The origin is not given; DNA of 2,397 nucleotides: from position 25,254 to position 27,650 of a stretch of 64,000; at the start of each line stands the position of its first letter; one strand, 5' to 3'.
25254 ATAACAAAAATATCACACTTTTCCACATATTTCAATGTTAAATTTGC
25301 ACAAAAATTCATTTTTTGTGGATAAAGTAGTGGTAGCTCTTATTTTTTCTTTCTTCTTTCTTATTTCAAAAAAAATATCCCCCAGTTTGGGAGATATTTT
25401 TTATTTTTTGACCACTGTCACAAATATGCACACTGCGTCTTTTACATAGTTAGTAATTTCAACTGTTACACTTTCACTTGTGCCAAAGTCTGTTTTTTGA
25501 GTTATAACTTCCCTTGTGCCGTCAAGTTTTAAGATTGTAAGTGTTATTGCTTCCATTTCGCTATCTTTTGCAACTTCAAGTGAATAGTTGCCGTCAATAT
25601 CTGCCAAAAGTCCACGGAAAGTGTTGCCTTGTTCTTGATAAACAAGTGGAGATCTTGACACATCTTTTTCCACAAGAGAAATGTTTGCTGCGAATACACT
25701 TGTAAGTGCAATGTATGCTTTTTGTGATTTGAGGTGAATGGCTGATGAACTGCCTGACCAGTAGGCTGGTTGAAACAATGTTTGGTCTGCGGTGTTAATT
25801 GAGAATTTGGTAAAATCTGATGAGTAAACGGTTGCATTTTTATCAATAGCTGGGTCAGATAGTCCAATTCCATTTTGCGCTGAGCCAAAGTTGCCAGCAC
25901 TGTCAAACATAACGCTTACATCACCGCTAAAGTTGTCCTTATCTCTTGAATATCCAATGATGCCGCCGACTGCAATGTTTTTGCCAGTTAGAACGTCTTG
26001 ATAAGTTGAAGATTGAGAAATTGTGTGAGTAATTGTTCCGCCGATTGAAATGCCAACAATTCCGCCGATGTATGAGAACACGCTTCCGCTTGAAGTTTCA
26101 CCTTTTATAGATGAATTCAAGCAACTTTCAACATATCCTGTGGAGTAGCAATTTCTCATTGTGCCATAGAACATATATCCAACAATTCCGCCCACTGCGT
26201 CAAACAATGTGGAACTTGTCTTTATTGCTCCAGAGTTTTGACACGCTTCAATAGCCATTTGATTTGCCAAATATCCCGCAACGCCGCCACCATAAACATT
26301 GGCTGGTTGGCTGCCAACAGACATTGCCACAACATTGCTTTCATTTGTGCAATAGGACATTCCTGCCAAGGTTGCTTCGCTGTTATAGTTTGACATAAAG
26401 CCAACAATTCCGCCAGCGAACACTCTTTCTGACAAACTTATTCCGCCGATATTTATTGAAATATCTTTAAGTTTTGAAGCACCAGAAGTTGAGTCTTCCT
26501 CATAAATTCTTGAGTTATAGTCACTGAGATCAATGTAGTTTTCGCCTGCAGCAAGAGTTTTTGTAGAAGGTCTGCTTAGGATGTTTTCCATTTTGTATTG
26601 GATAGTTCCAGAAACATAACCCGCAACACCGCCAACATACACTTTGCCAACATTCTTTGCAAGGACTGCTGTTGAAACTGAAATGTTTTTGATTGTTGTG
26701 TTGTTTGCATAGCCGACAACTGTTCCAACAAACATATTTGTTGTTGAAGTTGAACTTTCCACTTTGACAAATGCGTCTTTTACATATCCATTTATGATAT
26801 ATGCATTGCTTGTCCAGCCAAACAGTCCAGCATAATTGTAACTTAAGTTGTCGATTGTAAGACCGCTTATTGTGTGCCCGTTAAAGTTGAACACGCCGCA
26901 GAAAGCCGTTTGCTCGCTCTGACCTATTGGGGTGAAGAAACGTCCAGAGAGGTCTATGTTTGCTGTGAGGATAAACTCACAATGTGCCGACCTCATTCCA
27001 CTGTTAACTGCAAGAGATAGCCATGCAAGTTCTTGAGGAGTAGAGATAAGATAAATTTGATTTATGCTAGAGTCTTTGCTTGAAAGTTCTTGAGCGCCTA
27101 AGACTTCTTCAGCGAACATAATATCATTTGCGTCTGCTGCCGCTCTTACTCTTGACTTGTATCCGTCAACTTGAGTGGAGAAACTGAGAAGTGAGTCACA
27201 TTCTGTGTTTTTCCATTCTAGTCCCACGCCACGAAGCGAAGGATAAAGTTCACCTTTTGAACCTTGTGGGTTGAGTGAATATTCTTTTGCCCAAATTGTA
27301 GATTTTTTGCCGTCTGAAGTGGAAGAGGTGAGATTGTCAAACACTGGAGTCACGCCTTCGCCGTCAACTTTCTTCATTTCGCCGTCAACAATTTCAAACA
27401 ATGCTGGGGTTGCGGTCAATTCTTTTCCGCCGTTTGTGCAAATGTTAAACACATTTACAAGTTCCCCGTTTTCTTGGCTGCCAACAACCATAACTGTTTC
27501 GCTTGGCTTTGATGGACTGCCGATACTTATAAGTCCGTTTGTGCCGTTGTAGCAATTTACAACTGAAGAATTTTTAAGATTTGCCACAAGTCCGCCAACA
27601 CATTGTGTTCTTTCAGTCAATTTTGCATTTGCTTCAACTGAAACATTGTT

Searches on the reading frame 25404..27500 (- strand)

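Call 6: search_protein_families(library=pfam, proteins=[window:25404-27500:-], max_evalue=1)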
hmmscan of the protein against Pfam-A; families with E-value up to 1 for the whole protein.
window:25404-27500:- (699 aa): 2 families
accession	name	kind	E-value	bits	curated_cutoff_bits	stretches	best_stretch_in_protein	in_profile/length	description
PF07581.17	Glug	-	4e-05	24.2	20.5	1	435-455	4-25/28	The GLUG motif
PF07051.17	OCIA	-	0.88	10.1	25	0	257-303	27-73/87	Ovarian carcinoma immunoreactive antigen (OCIA)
